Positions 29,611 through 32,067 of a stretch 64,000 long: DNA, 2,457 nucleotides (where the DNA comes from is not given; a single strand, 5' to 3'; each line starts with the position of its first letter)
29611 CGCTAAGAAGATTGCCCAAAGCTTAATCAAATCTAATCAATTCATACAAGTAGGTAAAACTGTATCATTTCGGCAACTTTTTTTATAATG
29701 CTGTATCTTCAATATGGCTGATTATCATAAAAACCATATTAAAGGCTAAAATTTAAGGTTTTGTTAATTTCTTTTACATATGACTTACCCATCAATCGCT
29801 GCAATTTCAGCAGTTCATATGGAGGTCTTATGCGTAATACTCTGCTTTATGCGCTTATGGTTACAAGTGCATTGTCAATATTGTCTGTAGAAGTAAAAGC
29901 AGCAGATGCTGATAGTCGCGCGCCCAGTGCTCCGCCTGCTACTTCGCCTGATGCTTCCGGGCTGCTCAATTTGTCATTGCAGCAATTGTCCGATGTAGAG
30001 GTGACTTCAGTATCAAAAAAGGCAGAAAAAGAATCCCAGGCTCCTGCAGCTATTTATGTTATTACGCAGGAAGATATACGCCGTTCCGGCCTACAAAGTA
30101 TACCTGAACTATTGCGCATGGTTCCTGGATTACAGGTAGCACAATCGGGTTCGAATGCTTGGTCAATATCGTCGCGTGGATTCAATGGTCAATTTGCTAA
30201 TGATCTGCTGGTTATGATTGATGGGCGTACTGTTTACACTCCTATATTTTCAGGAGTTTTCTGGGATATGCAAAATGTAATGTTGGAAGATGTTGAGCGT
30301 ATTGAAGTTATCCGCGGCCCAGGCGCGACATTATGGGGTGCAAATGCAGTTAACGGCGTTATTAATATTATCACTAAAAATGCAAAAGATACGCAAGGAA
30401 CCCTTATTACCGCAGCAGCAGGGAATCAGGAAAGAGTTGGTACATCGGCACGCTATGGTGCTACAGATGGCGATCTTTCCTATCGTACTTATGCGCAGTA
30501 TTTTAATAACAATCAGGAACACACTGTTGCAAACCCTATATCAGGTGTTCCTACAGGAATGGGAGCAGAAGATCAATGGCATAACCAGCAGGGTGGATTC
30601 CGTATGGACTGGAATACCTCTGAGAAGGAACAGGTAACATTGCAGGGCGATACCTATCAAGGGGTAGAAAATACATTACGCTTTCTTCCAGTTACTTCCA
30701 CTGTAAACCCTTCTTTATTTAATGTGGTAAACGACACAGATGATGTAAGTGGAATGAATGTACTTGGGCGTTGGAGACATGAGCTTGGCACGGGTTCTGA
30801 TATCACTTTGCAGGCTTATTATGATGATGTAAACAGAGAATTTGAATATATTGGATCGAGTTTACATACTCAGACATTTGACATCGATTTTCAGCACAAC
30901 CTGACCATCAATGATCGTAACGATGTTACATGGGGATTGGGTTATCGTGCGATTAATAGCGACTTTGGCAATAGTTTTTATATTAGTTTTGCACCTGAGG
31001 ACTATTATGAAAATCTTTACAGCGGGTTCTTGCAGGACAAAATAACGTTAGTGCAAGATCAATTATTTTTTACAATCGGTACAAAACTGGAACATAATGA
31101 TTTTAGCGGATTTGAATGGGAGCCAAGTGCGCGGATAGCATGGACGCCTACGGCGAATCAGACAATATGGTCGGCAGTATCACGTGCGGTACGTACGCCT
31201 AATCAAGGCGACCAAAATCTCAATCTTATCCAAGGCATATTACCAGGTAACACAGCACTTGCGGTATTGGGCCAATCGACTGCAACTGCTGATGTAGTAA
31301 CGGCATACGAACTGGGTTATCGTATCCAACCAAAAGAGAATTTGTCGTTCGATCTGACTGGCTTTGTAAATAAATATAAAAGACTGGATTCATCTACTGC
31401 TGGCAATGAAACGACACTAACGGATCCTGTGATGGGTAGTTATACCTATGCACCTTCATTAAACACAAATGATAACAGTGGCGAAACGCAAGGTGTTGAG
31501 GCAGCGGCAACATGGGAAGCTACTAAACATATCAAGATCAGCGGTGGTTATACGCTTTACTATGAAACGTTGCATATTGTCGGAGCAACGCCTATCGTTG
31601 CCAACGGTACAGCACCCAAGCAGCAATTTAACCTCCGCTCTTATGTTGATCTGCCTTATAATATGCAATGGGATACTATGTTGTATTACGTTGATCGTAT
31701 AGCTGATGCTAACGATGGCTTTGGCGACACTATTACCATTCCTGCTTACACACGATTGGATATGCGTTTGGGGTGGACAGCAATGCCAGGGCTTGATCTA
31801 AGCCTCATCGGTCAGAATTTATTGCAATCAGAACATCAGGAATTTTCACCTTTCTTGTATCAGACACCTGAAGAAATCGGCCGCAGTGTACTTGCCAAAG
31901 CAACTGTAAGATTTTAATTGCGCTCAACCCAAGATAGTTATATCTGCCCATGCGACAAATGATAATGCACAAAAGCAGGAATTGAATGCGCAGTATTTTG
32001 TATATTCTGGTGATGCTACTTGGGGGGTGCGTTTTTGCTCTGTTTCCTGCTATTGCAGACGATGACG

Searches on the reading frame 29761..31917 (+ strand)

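Call 89: search_protein_families(library=ncbifam, proteins=[window:29761-31917:+], max_evalue=0.00001)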
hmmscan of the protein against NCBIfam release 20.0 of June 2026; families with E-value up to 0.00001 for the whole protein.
window:29761-31917:+ (718 aa): 27 families (the best 25 are shown)
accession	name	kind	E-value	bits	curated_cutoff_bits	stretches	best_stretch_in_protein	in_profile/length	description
NF053590.1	TonB_dep_TOL0244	equivalog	1.7e-198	661.1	645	1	68-718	2-604/604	TOL_0244 family TonB-dependent receptor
TIGR01783.1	TonB-siderophor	subfamily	2e-31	109.3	223.5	2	95-254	3-157/649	TonB-dependent siderophore receptor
TIGR01779.1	TonB-B12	equivalog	1.9e-30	106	599.7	1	74-288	25-234/614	TonB-dependent vitamin B12 receptor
NF010010.0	PRK13483.1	equivalog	1e-29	103.1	927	2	75-225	32-182/660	ligand-gated channel protein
NF050067.1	TonBEntbctnRecCfrA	equivalog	1e-27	96.8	1200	2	78-220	27-172/698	TonB-dependent ferric enterobactin receptor CfrA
NF007478.2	PRK10064.1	equivalog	3.3e-26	91.7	745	1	81-224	34-176/663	catecholate siderophore receptor CirA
NF010038.0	PRK13513.1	equivalog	5.6e-25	87.9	942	2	77-225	35-184/659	ligand-gated channel protein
NF010012.0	PRK13486.1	equivalog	1.8e-24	86.1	924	2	70-298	18-257/696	TonB-dependent receptor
NF010011.0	PRK13484.1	equivalog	3.7e-22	78.4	1197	1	77-211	30-164/682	IreA family TonB-dependent siderophore receptor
TIGR01785.1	TonB-hemin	subfamily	9.5e-22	77.2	316.85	1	81-718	6-677/677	TonB-dependent heme/hemoglobin receptor family protein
NF010048.1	PRK13524.1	subfamily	2.8e-21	75.7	493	1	78-256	37-233/744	FepA family TonB-dependent siderophore receptor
NF007926.1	PRK10641.1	equivalog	4.8e-20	71.7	836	1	78-251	28-197/617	TonB-dependent vitamin B12 receptor BtuB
TIGR01786.1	TonB-hemlactrns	subfamily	1.4e-19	70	323.75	1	79-210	3-138/719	TonB-dependent hemoglobin/transferrin/lactoferrin family receptor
NF010051.0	PRK13528.1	subfamily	2.7e-18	65.6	583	1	77-270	32-244/727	FepA family TonB-dependent siderophore receptor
NF049947.1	TonB_dep_PCPU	exception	9.8e-11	40.5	800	1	100-215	56-173/685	TonB-dependent receptor, PCPU motif-type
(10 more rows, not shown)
